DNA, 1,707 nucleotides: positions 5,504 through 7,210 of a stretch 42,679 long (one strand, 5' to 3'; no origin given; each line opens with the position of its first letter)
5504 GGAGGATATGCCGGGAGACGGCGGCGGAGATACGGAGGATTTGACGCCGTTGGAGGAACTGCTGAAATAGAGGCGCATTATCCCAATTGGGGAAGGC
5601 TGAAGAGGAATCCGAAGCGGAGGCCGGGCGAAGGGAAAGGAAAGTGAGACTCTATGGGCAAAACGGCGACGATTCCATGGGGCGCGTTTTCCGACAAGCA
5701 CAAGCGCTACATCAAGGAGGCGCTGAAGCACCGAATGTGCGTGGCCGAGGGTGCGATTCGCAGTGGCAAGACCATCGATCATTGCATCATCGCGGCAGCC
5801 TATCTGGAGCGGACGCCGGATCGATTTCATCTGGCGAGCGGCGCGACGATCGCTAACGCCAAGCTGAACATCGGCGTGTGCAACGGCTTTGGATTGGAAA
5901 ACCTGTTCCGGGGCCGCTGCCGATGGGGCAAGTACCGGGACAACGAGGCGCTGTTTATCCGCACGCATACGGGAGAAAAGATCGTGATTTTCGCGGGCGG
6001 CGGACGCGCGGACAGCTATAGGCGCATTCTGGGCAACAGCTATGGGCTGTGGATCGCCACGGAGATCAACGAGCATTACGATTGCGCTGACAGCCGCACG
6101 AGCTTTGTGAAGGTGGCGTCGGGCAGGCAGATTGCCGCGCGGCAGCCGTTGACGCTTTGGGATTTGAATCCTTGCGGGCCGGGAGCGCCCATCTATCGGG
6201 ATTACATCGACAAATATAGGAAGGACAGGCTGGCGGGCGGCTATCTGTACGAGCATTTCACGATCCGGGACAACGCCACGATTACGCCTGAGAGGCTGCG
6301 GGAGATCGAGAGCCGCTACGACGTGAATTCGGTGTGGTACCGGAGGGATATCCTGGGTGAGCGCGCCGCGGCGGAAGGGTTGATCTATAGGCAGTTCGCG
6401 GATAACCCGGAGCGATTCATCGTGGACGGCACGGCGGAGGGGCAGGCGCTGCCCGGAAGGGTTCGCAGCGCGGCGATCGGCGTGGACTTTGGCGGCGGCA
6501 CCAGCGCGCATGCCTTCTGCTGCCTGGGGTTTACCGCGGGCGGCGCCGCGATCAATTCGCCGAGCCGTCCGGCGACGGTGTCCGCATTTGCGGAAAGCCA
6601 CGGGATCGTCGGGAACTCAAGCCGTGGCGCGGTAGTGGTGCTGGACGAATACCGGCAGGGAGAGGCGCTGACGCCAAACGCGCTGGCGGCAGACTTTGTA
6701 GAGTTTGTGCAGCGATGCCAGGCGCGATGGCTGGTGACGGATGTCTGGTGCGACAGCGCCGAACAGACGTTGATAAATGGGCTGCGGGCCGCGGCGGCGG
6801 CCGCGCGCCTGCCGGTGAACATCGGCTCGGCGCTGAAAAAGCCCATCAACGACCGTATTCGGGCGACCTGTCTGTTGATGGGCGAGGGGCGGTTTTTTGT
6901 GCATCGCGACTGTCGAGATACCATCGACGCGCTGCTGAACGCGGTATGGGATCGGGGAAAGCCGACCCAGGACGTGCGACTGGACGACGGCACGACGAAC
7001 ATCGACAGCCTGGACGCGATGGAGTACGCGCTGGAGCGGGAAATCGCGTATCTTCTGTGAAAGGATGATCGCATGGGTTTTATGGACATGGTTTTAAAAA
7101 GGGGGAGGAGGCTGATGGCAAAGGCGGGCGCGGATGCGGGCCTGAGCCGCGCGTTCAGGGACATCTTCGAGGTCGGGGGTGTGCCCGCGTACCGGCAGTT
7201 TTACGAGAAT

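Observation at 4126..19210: Head-tail-only phage-like cluster with no integrase, replication or lysis genes, lying against recA: candidate GTA / PBSX-like domesticated particle element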

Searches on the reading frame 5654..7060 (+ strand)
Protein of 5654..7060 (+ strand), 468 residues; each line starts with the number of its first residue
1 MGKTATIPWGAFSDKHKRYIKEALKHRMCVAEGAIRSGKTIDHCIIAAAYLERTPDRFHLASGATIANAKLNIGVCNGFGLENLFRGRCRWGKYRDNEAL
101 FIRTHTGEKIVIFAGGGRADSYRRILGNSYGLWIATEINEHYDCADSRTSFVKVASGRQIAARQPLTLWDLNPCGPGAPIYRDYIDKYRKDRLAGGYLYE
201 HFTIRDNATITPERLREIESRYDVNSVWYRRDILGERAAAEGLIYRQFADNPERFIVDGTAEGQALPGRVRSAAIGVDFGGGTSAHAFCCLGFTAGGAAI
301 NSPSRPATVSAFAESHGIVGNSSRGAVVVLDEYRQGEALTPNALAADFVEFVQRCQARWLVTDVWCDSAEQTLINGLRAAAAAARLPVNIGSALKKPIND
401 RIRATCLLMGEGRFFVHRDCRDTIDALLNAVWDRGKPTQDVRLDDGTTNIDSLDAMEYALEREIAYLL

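Call 4: search_protein_families(library=pfam, proteins=[window:5654-7060:+], max_evalue=0.01)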
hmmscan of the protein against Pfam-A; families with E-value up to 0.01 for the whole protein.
window:5654-7060:+ (468 aa): 1 family
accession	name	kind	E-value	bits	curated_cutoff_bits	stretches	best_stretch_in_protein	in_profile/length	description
PF17289.8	Terminase_6C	-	0.0024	18.3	22.6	1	375-461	71-153/155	Terminase RNaseH-like domain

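Call 6: search_protein_families(library=phrogs, proteins=[window:5654-7060:+], max_evalue=0.001)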
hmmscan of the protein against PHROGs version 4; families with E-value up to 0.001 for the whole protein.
window:5654-7060:+ (468 aa): 4 families
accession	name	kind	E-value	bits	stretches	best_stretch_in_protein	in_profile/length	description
phrog_2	-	head and packaging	1.1e-24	88.3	1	14-462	268-591/807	terminase large subunit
phrog_29775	-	unknown function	1.2e-13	52.3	1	36-218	4-173/212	-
phrog_10250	-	head and packaging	2.5e-10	41.5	1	315-462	61-214/228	terminase large subunit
phrog_6672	-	head and packaging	0.001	19.7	0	337-464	12-130/145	terminase large subunit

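Call 29: search_protein_families(library=ncbifam, proteins=[window:5654-7060:+], max_evalue=0.01)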
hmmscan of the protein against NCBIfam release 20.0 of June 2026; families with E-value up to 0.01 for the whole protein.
window:5654-7060:+ (468 aa): 1 family
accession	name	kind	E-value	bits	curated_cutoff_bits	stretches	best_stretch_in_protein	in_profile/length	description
TIGR01547.1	phage_term_2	equivalog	7.1e-16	58.6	105.05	1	168-300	136-255/396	PBSX family phage terminase large subunit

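Call 31: search_solved_structures(query=window:5654-7060:+, max_evalue=0.1)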
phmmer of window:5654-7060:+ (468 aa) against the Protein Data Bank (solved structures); distinct sequences matched with E-value up to 0.1: 3.
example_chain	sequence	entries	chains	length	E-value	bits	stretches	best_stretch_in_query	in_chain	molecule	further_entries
5oea_A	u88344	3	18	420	1.2e-07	34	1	30-252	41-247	Large subunit terminase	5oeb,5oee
5oe8_A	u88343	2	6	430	1.3e-07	33.9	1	30-252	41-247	Large subunit terminase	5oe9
6zpp_A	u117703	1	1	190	0.028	16.3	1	287-398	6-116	virulence factor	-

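Call 33: find_homologous_proteins(query=window:5654-7060:+, max_evalue=1e-20)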
Query window:5654-7060:+ (468 aa): 6848 proteins with E <= 1e-20 among 8000 candidates; the best 120 are listed.
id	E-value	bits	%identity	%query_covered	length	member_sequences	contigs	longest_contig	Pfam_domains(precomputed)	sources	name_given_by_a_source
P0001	0.0e+0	1082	100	100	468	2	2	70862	-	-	-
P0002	3.5e-262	888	84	100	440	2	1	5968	-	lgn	-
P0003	4.7e-262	888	84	100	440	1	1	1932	-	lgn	-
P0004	5.1e-262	888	84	100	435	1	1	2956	-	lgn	-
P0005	1.1e-261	887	84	100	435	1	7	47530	-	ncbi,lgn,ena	-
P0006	3.6e-261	885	84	100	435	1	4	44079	-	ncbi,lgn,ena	-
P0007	4.1e-261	885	84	100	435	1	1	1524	-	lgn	-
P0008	7.7e-261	884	84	100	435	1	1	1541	-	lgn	-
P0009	1.2e-260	883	84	100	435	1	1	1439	-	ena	-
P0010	1.6e-260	883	83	100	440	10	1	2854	-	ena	-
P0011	1.7e-260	883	84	100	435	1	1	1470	-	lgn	-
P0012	5.1e-259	878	84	100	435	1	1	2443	-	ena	-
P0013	8.7e-259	877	82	100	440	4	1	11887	-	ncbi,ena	-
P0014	3.2e-258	875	82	100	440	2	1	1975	-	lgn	-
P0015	9.5e-258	874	84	100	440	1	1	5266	PF17289.9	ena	-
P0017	3.0e-255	865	81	100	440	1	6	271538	-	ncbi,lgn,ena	-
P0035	1.5e-229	781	73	100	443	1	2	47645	-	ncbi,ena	-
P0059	1.7e-226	771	74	100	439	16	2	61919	-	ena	-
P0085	5.6e-225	766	73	99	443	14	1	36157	-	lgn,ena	-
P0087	6.9e-225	765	73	100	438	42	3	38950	-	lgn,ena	-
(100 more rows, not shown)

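Call 34: find_encoding_contigs(protein=P0087, flank=10000, max_places=2)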
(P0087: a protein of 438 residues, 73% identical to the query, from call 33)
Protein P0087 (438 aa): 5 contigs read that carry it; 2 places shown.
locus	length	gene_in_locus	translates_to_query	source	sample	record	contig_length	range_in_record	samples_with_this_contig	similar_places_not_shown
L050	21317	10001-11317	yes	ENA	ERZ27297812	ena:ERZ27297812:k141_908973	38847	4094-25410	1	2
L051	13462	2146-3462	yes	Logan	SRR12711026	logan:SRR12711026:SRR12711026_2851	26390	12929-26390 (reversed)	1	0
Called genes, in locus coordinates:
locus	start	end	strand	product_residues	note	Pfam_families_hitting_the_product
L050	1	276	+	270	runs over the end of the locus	PF04404:ERF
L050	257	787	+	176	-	-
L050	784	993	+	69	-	PF14090:HTH_39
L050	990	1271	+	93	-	-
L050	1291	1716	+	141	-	-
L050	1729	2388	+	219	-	PF19808:DUF6291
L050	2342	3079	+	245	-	PF01695:IstB_IS21, PF00308:Bac_DnaA (weak), PF20720:nSTAND3 (weak)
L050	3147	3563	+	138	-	PF06356:DUF1064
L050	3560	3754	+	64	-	PF14354:Lar_restr_allev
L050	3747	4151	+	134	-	PF00436:SSB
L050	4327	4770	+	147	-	-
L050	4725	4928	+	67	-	-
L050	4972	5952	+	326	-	PF02899:Phage_int_SAM_1 (faint), PF00589:Phage_integrase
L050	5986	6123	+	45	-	-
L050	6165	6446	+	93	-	-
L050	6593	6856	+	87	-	-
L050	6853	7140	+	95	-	-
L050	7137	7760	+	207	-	-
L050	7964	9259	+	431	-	PF02195:ParB_N, PF01555:N6_N4_Mtase (faint)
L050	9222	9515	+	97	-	PF02675:AdoMet_dc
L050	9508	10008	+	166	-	PF01527:HTH_Tnp_1 (faint)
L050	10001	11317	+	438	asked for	-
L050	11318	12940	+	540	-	PF05133:SPP1_portal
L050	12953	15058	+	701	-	PF06152:Phage_min_cap2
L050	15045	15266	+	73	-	PF24723:DUF7675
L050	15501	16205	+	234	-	-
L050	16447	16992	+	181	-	-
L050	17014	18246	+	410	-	-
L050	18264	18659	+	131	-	-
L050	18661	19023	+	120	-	PF10665:Minor_capsid_1 (weak)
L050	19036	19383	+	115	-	PF11114:Minor_capsid_2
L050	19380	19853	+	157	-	-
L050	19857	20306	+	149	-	-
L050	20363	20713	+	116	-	-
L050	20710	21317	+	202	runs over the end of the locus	PF06854:Phage_Gp15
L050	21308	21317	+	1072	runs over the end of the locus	-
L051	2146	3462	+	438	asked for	-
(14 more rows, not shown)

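Call 35: find_encoding_contigs(protein=P0017, flank=10000, max_places=2)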
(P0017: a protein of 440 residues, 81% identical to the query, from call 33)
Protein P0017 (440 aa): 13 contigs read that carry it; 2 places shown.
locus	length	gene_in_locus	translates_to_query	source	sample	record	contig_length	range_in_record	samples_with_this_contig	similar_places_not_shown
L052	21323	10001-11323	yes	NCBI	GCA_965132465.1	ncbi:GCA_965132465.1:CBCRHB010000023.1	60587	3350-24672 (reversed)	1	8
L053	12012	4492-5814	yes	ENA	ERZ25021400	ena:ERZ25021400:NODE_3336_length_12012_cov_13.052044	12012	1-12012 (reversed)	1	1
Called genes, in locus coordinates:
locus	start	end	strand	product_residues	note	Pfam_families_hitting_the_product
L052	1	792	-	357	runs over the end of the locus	PF00365:PFK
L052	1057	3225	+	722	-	PF13089:PP_kinase_N, PF02503:PP_kinase, PF17941:PP_kinase_C_1, PF13091:PLDc_2, PF13090:PP_kinase_C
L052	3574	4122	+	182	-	PF03729:DUF308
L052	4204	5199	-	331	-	PF03816:LytR_cpsA_psr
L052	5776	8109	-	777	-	-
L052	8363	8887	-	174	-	PF13443:HTH_26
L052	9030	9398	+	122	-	PF07374:DUF1492 (faint), PF08281:Sigma70_r4_2 (weak), PF04545:Sigma70_r4 (weak)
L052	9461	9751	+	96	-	-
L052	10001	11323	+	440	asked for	-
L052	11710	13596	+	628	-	PF05133:SPP1_portal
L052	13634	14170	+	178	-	-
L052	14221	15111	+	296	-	-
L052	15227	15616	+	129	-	-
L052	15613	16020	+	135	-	PF20536:DUF6751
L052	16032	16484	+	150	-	-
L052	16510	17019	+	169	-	-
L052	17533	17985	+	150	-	-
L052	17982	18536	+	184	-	PF06854:Phage_Gp15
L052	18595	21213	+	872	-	-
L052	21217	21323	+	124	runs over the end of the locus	-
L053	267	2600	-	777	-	-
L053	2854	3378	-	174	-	PF13443:HTH_26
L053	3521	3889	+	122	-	PF07374:DUF1492 (faint), PF08281:Sigma70_r4_2 (weak), PF04545:Sigma70_r4 (weak)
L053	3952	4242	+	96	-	-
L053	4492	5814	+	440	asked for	-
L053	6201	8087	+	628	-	PF05133:SPP1_portal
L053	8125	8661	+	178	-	-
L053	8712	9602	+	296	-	-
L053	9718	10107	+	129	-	-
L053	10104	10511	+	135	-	PF20536:DUF6751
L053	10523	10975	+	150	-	-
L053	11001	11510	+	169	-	-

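Call 83: search_solved_structures(query=window:5654-7060:+, max_evalue=0.001, show_alignments=1)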
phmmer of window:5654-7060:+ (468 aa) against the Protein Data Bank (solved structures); distinct sequences matched with E-value up to 0.001: 2.
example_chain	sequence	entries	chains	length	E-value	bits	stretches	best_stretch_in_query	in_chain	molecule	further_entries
5oea_A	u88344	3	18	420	1.2e-07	34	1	30-252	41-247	Large subunit terminase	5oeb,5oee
5oe8_A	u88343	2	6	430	1.3e-07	33.9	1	30-252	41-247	Large subunit terminase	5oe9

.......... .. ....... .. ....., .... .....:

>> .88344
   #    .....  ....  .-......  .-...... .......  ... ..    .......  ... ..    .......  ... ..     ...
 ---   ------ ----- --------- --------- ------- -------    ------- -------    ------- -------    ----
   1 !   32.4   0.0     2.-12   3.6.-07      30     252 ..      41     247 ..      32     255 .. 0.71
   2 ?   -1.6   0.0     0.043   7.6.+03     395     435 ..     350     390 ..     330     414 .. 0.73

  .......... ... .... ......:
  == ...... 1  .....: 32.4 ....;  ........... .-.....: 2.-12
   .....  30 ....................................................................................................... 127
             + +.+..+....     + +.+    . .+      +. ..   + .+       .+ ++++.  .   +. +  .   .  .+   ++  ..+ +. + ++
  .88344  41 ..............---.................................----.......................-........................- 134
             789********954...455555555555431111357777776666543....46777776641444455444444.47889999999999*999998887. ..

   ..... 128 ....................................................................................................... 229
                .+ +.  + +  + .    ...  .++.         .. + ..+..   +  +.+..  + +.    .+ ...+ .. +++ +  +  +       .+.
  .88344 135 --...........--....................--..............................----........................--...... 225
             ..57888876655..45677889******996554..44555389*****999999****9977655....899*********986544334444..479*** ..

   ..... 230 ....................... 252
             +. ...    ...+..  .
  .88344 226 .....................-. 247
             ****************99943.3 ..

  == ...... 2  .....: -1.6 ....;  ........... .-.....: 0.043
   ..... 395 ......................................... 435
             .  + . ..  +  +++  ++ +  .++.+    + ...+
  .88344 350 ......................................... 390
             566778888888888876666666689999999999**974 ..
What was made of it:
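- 5654..7060 (+): Large terminase with the ATPase Walker A motif intact (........). phrog_2 E 1e-24; TIGR01547 58.6 bits, below its cutoff; PDB 5oe8 E 1e-7 with aligned Walker A (calls 6, 29, 83).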

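Call 99: find_encoding_contigs(protein=P0059, flank=10000, max_places=1)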
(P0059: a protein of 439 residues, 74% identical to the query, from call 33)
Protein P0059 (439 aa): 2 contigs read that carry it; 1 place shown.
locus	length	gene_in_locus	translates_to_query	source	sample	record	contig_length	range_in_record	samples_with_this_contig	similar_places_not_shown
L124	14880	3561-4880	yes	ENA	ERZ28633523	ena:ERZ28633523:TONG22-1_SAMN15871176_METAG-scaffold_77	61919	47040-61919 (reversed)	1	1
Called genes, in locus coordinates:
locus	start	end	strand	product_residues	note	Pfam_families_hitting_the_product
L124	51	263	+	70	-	-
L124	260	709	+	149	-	-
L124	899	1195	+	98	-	-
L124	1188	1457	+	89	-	PF05869:Dam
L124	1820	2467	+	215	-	-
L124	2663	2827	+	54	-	-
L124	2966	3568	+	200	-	PF05225:HTH_psq (faint)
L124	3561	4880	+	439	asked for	-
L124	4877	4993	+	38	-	-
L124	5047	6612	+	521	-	PF05133:SPP1_portal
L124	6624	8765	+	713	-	PF06152:Phage_min_cap2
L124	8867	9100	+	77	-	-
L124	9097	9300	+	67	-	-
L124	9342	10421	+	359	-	-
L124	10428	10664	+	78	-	-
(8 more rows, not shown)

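Call 100: find_encoding_contigs(protein=P0035, flank=10000, max_places=1)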
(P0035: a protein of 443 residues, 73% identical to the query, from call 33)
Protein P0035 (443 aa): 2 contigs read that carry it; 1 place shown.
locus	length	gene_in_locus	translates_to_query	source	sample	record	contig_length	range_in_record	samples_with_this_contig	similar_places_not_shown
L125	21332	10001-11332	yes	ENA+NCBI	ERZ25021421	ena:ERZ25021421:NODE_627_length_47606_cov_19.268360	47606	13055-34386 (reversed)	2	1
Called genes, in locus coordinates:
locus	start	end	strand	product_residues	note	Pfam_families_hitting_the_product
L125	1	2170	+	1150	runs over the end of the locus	PF00580:UvrD-helicase, PF13245:AAA_19, PF13538:UvrD_C_2 (faint), PF13361:UvrD_C, PF12705:PDDEXK_1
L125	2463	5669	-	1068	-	PF18998:Flg_new_2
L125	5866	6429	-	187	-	PF00156:Pribosyltran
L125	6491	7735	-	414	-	PF02368:Big_2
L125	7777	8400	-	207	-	PF01381:HTH_3, PF12844:HTH_19, PF13443:HTH_26, PF13560:HTH_31, PF00717:Peptidase_S24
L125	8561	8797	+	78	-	-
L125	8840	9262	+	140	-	-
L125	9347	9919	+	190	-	-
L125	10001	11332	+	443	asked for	-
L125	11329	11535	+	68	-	-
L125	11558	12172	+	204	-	-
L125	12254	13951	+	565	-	PF05133:SPP1_portal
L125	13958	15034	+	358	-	PF06152:Phage_min_cap2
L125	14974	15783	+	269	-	PF06152:Phage_min_cap2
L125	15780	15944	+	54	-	-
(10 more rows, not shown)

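Call 102: find_encoding_contigs(protein=P0085, flank=10000, max_places=2)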
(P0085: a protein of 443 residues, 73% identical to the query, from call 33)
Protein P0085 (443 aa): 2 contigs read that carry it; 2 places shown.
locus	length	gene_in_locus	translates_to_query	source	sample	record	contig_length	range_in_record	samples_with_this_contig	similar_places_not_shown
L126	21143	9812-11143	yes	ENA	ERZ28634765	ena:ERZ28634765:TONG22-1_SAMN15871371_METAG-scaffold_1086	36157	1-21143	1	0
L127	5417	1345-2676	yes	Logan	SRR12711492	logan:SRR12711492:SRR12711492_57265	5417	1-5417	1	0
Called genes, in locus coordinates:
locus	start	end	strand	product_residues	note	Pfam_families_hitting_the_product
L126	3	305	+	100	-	?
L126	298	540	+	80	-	-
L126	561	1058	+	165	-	PF05565:Sipho_Gp157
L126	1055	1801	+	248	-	-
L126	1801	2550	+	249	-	PF16784:HNHc_6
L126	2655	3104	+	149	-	PF00436:SSB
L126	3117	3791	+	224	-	PF19808:DUF6291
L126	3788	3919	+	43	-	-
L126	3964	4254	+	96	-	-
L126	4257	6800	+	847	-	PF01555:N6_N4_Mtase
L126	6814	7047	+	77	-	-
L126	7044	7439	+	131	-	-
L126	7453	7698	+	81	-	-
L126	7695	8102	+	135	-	-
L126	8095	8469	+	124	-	-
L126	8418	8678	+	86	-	PF14090:HTH_39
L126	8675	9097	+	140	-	PF04545:Sigma70_r4 (weak), PF08281:Sigma70_r4_2 (weak)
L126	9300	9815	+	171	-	-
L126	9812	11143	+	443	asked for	-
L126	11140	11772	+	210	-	-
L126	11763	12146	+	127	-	-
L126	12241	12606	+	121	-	PF20536:DUF6751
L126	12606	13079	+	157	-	PF11114:Minor_capsid_2 (faint)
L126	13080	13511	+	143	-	-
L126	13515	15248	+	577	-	PF05133:SPP1_portal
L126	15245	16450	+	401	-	PF06152:Phage_min_cap2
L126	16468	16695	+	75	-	-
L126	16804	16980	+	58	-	-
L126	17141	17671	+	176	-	-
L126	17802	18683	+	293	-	-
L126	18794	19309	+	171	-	-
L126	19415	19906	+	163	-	-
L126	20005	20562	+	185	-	PF06854:Phage_Gp15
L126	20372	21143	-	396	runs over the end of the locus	-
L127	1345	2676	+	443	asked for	-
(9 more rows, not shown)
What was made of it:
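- On Intact temperate siphovirus prophage: Compare the complete phages L050 and L126 (calls 34, 102).
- Related phages of these hosts carry recombinases and SSB (ERF and SSB in L050, call 34; SSB in L126, call 102). Complete phages of the family keep early genes between the lysogeny region and the sigma-like gene (L126, L050; calls 34, 102).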
